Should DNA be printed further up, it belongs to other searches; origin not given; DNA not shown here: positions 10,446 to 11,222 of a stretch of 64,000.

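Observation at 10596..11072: Eukaryote-like LRAT/PLAAT (H-Ras-like suppressor) thiol acyltransferase homolog with C-terminal membrane anchor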

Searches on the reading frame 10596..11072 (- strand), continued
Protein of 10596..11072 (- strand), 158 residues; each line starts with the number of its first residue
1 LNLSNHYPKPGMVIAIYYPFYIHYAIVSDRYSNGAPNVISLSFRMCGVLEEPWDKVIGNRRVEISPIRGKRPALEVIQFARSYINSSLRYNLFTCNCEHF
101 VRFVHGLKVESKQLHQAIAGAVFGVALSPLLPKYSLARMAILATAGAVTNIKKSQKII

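Call 29: find_homologous_proteins(query=A1, max_evalue=0.001)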
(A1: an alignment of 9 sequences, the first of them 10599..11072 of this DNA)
Query A1 (9 sequences) (158 aa, profile of the alignment): 245 proteins with E <= 0.001 among 5331 candidates; the best 120 are listed.
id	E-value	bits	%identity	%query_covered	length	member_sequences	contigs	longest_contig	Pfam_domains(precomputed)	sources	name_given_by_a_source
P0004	4.9e-76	272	54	92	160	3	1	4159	PF04970.20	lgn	-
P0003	6.4e-76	271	57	92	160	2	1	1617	PF04970.20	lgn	-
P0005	1.9e-74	267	54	92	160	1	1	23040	PF04970.20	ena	-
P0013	5.1e-70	252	52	97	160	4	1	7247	PF04970.20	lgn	-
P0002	7.3e-70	252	56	94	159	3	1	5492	PF04970.20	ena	-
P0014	1.1e-67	245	55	92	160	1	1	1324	PF04970.20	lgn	-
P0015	1.4e-67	244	55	96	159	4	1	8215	PF04970.20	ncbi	-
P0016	1.4e-67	244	53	92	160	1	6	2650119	PF04970.20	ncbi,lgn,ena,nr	ncbi:MAG: hypothetical protein GKR92_02180 [Gammaproteobacteria bacterium]|nr:MAG: hypothetical prot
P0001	1.7e-67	244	99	93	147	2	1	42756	PF04970.20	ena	-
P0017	2.7e-66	240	53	97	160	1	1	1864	PF04970.20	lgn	-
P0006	2.7e-65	237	47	92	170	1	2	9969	PF04970.20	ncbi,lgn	-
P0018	4.3e-65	236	48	93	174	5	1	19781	PF04970.20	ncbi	ncbi:MAG: lecithin retinol acyltransferase family protein [Gammaproteobacteria bacterium]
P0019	2.5e-64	234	53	92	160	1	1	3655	PF04970.20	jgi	-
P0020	2.8e-64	233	52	92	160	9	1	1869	PF04970.20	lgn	-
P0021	3.5e-64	233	52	92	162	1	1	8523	PF04970.20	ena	-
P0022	1.2e-63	231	52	92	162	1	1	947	PF04970.20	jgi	jgi:hypothetical protein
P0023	1.9e-63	231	52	92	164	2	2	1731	PF04970.20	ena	-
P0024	1.4e-62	228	54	97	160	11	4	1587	PF04970.20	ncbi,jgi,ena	-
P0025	3.7e-62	227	49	97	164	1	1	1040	PF04970.20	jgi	-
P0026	4.0e-62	226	53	97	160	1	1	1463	PF04970.20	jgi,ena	-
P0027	8.3e-62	225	50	92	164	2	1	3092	PF04970.20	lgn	-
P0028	9.3e-62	225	54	92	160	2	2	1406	PF04970.20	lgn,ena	-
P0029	1.3e-61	225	53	99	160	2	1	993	PF04970.20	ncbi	-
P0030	1.4e-61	225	50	92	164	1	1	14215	PF04970.20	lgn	-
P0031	3.4e-61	223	47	92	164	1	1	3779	PF04970.20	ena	-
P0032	6.4e-61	223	50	97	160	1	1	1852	PF04970.20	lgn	-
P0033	9.5e-61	222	53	85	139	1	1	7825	PF04970.20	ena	-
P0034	1.4e-60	221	46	97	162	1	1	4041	PF04970.20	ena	-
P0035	1.6e-60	221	48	92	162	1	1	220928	PF04970.20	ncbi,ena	-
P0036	1.9e-60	221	50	92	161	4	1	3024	PF04970.20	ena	-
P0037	3.4e-60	220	50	96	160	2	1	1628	PF04970.20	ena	-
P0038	3.5e-60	220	48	92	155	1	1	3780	PF04970.20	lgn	-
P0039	4.5e-60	220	48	95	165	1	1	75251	PF04970.20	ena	-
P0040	7.2e-60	219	56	92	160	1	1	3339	PF04970.20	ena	-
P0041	7.3e-60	219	57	92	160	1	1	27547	PF04970.20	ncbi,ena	-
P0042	3.0e-59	217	54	92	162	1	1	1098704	PF04970.20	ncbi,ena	-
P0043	3.5e-59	217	50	92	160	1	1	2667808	PF04970.20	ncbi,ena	-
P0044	5.5e-59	216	51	96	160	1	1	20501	PF04970.20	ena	-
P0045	7.6e-59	216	46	92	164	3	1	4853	PF04970.20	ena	-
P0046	2.1e-58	214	49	92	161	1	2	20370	PF04970.20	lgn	-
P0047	3.5e-58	214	49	99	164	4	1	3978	PF04970.20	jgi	jgi:hypothetical protein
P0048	6.2e-58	213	50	97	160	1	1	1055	PF04970.20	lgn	-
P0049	1.0e-57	212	47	92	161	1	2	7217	PF04970.20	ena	-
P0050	3.2e-57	211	46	92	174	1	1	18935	PF04970.20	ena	-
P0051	3.2e-57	211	51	91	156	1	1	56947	PF04970.20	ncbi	-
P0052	3.3e-57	211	49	91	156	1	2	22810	PF04970.20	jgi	jgi:hypothetical protein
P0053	3.5e-57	210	50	92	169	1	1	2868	PF04970.20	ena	-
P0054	2.8e-56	207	50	92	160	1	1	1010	PF04970.20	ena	-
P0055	3.0e-56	207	48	91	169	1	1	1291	PF04970.20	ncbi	-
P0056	5.8e-56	206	49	91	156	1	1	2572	PF04970.20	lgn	-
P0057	7.8e-56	206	48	91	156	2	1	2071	PF04970.20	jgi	jgi:hypothetical protein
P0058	1.5e-55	205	49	92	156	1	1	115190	PF04970.20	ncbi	-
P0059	7.6e-55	203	46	92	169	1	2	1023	PF04970.20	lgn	-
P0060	2.1e-54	201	48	91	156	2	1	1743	PF04970.20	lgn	-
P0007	2.8e-54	201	49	80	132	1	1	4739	PF04970.20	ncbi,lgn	-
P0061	3.5e-54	201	48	91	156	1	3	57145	PF04970.20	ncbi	-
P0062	4.2e-54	200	49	94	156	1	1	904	PF04970.20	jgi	jgi:hypothetical protein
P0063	5.7e-54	200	45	94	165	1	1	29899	PF04970.20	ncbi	-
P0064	1.1e-53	199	47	92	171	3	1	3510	PF04970.20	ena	-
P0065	1.8e-53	198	46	92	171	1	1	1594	PF04970.20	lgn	-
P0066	2.2e-53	198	48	92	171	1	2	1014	PF04970.20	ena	-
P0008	3.8e-53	197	45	77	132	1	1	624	PF04970.20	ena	-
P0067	7.3e-52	193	46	92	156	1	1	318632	PF04970.20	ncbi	-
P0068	1.7e-51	192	46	92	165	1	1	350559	PF04970.20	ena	-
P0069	2.4e-50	188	47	90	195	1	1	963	PF04970.20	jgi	-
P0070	4.4e-50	187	44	90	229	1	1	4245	PF04970.20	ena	-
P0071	5.1e-50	187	45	89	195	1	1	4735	PF04970.20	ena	-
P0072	1.2e-48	183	49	66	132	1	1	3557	PF04970.20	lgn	-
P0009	3.7e-47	178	42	73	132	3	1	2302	PF04970.20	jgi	-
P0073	1.2e-44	170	50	70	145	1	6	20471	PF04970.20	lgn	-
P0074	4.9e-44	168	46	69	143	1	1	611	PF04970.20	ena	-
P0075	7.8e-44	167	42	72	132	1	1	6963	PF04970.20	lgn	-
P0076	1.2e-43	166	50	71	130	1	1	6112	PF04970.20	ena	-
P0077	2.3e-43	166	46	72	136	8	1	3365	PF04970.20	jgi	-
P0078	2.7e-43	165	48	71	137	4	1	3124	PF04970.20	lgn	-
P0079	4.0e-43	165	49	71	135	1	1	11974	PF04970.20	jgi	-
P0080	6.1e-43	164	47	69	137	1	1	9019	PF04970.20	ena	-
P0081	1.0e-42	163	44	78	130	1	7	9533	PF04970.20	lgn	-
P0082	1.1e-42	163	45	68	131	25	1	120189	PF04970.20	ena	-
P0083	1.6e-42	163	45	68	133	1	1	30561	PF04970.20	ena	-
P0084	2.5e-42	162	46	78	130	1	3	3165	PF04970.20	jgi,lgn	jgi:hypothetical protein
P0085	2.8e-42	162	46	71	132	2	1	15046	PF04970.20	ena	-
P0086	3.2e-42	162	47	67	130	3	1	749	PF04970.20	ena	-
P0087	6.6e-42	161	49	74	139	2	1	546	PF04970.20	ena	-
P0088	9.1e-42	160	45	70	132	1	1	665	PF04970.20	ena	-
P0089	1.6e-39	153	49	77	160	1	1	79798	PF04970.20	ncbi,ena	-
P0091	6.7e-39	151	43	76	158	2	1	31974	PF04970.20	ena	-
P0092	8.3e-39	151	49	62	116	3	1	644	PF04970.20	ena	-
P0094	2.9e-38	149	45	94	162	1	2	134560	PF04970.20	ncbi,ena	-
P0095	2.1e-37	146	45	63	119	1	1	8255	PF04970.20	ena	-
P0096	1.8e-36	143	41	70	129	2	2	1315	PF04970.20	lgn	-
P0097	3.3e-36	142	43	75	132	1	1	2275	PF04970.20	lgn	-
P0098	8.4e-36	141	45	78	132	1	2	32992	PF04970.20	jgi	-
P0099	2.7e-35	139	44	94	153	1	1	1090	PF04970.20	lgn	-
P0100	2.7e-35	139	41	67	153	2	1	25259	PF04970.20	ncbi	-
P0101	3.4e-35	139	36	85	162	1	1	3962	PF04970.20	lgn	-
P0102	1.0e-34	137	40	98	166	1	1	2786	PF04970.20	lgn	-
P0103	1.1e-34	137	43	72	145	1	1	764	PF04970.20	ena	-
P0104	1.5e-34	137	50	72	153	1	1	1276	PF04970.20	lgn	-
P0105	2.8e-34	136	38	96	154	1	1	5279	PF04970.20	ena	-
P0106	3.0e-34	136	49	72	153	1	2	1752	PF04970.20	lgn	-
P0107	3.7e-34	136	49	61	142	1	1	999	PF04970.20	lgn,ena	-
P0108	4.0e-34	135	42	87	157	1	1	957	PF04970.20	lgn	-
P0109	4.4e-34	135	39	81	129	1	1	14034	PF04970.20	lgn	-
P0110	1.2e-33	134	43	63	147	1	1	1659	PF04970.20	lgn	-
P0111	1.9e-33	133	40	98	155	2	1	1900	PF04970.20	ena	-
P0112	2.0e-33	133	44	87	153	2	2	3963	PF04970.20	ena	-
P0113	2.7e-33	133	49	61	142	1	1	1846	PF04970.20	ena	-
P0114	3.1e-33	133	44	77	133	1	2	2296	PF04970.20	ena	-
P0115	5.7e-33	132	42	93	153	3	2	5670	PF04970.20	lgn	-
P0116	6.6e-33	132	45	72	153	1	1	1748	PF04970.20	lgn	-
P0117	1.2e-32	131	46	69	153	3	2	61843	PF04970.20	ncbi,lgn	-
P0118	1.6e-32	130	42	74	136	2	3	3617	PF04970.20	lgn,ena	-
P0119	1.8e-32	130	46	73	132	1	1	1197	PF04970.20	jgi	jgi:hypothetical protein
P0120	2.2e-32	130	42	68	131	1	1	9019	PF04970.20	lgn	-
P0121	2.6e-32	130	41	83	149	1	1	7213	PF04970.20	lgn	-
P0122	2.7e-32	130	45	87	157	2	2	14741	PF04970.20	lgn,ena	-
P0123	4.8e-32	129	42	68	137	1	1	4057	PF04970.20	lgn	-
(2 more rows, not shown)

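Call 30: find_encoding_contigs(protein=P0016, flank=10000, max_places=2)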
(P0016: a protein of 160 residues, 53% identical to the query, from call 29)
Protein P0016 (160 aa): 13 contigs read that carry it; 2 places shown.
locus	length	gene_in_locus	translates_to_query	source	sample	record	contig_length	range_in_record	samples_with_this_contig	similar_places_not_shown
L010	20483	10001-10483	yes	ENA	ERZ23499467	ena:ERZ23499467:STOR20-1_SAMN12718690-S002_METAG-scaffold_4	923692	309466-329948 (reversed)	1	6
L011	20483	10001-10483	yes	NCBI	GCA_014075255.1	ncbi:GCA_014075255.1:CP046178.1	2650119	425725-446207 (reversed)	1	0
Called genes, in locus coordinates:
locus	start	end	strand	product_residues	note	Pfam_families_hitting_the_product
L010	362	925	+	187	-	-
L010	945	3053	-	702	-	PF08447:PAS_3, PF00989:PAS, PF08448:PAS_4, PF13426:PAS_9, PF00990:GGDEF, PF00563:EAL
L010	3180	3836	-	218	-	PF13188:PAS_8 (faint)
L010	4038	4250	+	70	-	-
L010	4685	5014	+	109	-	PF00111:Fer2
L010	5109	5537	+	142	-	PF14342:DUF4396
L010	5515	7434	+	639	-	PF05977:MFS_3 (weak), PF07690:MFS_1, PF01553:Acyltransferase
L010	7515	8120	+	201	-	-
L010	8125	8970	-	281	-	PF08238:Sel1 (weak)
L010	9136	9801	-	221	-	PF11172:DUF2959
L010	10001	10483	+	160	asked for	PF04970:LRAT (weak)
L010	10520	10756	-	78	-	-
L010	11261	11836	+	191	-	PF22381:Staph_reg_Sar_Rot, PF01047:MarR, PF12802:MarR_2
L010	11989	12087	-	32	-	-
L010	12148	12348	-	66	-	-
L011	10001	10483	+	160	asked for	PF04970:LRAT (weak)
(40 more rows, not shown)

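Call 31: find_encoding_contigs(protein=P0043, flank=10000, max_places=2)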
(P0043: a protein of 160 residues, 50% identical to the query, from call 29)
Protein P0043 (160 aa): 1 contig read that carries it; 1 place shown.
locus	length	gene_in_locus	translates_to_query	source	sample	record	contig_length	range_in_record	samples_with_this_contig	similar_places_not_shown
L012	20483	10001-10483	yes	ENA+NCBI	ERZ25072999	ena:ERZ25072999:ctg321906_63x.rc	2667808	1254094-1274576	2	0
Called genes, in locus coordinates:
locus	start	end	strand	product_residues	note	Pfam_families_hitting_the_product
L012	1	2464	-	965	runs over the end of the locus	PF13188:PAS_8 (faint), PF08447:PAS_3, PF00989:PAS, PF08448:PAS_4 (weak), PF13426:PAS_9, PF00990:GGDEF, PF00563:EAL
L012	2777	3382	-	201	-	PF07040:DUF1326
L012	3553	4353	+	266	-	PF09948:PpoB2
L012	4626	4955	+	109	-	PF00111:Fer2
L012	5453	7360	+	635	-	PF05977:MFS_3, PF07690:MFS_1, PF01553:Acyltransferase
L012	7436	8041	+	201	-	-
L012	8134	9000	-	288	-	-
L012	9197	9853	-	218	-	PF11172:DUF2959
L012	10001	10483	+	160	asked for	PF04970:LRAT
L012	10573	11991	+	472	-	PF00875:DNA_photolyase, PF03441:FAD_binding_7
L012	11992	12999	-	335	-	PF00376:MerR, PF13411:MerR_1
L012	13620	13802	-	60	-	-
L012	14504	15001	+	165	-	PF22381:Staph_reg_Sar_Rot (weak), PF01047:MarR, PF12802:MarR_2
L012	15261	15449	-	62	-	-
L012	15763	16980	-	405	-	PF00817:IMS, PF11799:IMS_C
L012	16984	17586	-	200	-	PF01726:LexA_DNA_bind, PF09339:HTH_IclR, PF00717:Peptidase_S24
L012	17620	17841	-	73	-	-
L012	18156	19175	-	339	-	PF14907:NTP_transf_5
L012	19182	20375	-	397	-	PF05402:PqqD (weak)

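Call 32: find_encoding_contigs(protein=P0042, flank=10000, max_places=2)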
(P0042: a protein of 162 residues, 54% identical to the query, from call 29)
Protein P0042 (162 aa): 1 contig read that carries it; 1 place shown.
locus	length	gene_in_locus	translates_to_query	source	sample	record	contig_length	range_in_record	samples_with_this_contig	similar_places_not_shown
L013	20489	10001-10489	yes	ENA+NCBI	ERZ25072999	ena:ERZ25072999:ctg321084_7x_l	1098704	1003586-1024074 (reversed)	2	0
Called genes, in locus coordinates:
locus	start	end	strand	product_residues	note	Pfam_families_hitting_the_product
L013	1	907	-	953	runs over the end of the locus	PF13188:PAS_8 (faint), PF08447:PAS_3, PF00989:PAS, PF08448:PAS_4 (weak), PF13426:PAS_9, PF00990:GGDEF, PF00563:EAL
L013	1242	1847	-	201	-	PF07040:DUF1326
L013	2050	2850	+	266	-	PF09948:PpoB2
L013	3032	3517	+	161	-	PF00210:Ferritin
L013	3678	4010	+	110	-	PF00111:Fer2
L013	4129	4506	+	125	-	PF14342:DUF4396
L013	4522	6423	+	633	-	PF07690:MFS_1, PF05977:MFS_3, PF07690:MFS_1 (weak), PF01553:Acyltransferase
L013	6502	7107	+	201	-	-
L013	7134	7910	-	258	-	PF08378:NERD (weak)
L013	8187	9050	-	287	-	PF08238:Sel1 (faint)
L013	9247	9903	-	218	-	PF11172:DUF2959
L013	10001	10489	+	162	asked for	PF04970:LRAT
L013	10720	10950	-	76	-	-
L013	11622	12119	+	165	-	PF22381:Staph_reg_Sar_Rot (weak), PF01047:MarR, PF12802:MarR_2, PF13463:HTH_27 (weak)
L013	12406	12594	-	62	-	-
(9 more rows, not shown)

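Call 34: search_protein_representatives(alignment_id=A1)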
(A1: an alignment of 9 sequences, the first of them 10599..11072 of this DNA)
Query: 9 sequences, 158 profile positions. Proteins with E-value up to 0.001 (for the whole library): 2700; up to 1e-10: 427; up to 1e-30: 17. The best 150 are listed.
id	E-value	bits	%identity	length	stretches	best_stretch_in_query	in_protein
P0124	3.8e-60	218.4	-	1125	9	9-116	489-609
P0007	8.8e-55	200.9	-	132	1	5-135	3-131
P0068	5.5e-52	191.9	-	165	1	6-158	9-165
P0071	1.6e-50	187.1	-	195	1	6-158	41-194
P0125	9.2e-49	181.4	-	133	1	34-157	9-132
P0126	8.5e-47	175.0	-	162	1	4-154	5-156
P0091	2.1e-39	151.0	-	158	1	4-132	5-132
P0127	2.9e-36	140.8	-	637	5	8-119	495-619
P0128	4.4e-36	140.2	-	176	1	4-137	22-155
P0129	3.3e-35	137.3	-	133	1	6-135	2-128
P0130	2.4e-32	128.0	-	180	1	7-151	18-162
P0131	3.4e-32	127.6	-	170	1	8-133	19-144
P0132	6.1e-32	126.7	-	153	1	7-128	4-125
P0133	2.2e-31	124.9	-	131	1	7-117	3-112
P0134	3.5e-31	124.2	-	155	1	4-131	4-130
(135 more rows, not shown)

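Call 39: search_solved_structures(query=A2, max_evalue=1, show_alignments=4)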
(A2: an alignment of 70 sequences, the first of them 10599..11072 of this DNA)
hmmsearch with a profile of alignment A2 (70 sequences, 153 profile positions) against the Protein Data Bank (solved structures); distinct sequences matched with E-value up to 1: 9.
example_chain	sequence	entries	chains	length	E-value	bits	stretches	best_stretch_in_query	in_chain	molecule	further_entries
4fa0_A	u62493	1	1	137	2.8e-12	49.5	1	6-114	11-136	Group XVI phospholipase A1/A2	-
4dot_A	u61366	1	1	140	4.3e-12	48.9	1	6-112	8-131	Group XVI phospholipase A2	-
7zom_A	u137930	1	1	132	5.1e-12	48.7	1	6-112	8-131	Phospholipase A and acyltransferase 3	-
2kyt_A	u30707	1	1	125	3.3e-11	46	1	6-100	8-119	Group XVI phospholipase A2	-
7c3z_A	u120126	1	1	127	3.3e-11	46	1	6-100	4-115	HRAS-like suppressor 3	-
4dpz_X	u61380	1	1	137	6.6e-11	45.1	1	7-113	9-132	HRAS-like suppressor 2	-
4q95_A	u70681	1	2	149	8.6e-11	44.7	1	31-101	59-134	HRAS-like suppressor 3, Lecithin retinol acyltransferase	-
2lkt_A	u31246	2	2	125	2.6e-10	43.1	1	4-99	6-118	Retinoic acid receptor responder protein 3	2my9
7zot_A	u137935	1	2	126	2.7e-10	43.1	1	4-99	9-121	Phospholipase A and acyltransferase 4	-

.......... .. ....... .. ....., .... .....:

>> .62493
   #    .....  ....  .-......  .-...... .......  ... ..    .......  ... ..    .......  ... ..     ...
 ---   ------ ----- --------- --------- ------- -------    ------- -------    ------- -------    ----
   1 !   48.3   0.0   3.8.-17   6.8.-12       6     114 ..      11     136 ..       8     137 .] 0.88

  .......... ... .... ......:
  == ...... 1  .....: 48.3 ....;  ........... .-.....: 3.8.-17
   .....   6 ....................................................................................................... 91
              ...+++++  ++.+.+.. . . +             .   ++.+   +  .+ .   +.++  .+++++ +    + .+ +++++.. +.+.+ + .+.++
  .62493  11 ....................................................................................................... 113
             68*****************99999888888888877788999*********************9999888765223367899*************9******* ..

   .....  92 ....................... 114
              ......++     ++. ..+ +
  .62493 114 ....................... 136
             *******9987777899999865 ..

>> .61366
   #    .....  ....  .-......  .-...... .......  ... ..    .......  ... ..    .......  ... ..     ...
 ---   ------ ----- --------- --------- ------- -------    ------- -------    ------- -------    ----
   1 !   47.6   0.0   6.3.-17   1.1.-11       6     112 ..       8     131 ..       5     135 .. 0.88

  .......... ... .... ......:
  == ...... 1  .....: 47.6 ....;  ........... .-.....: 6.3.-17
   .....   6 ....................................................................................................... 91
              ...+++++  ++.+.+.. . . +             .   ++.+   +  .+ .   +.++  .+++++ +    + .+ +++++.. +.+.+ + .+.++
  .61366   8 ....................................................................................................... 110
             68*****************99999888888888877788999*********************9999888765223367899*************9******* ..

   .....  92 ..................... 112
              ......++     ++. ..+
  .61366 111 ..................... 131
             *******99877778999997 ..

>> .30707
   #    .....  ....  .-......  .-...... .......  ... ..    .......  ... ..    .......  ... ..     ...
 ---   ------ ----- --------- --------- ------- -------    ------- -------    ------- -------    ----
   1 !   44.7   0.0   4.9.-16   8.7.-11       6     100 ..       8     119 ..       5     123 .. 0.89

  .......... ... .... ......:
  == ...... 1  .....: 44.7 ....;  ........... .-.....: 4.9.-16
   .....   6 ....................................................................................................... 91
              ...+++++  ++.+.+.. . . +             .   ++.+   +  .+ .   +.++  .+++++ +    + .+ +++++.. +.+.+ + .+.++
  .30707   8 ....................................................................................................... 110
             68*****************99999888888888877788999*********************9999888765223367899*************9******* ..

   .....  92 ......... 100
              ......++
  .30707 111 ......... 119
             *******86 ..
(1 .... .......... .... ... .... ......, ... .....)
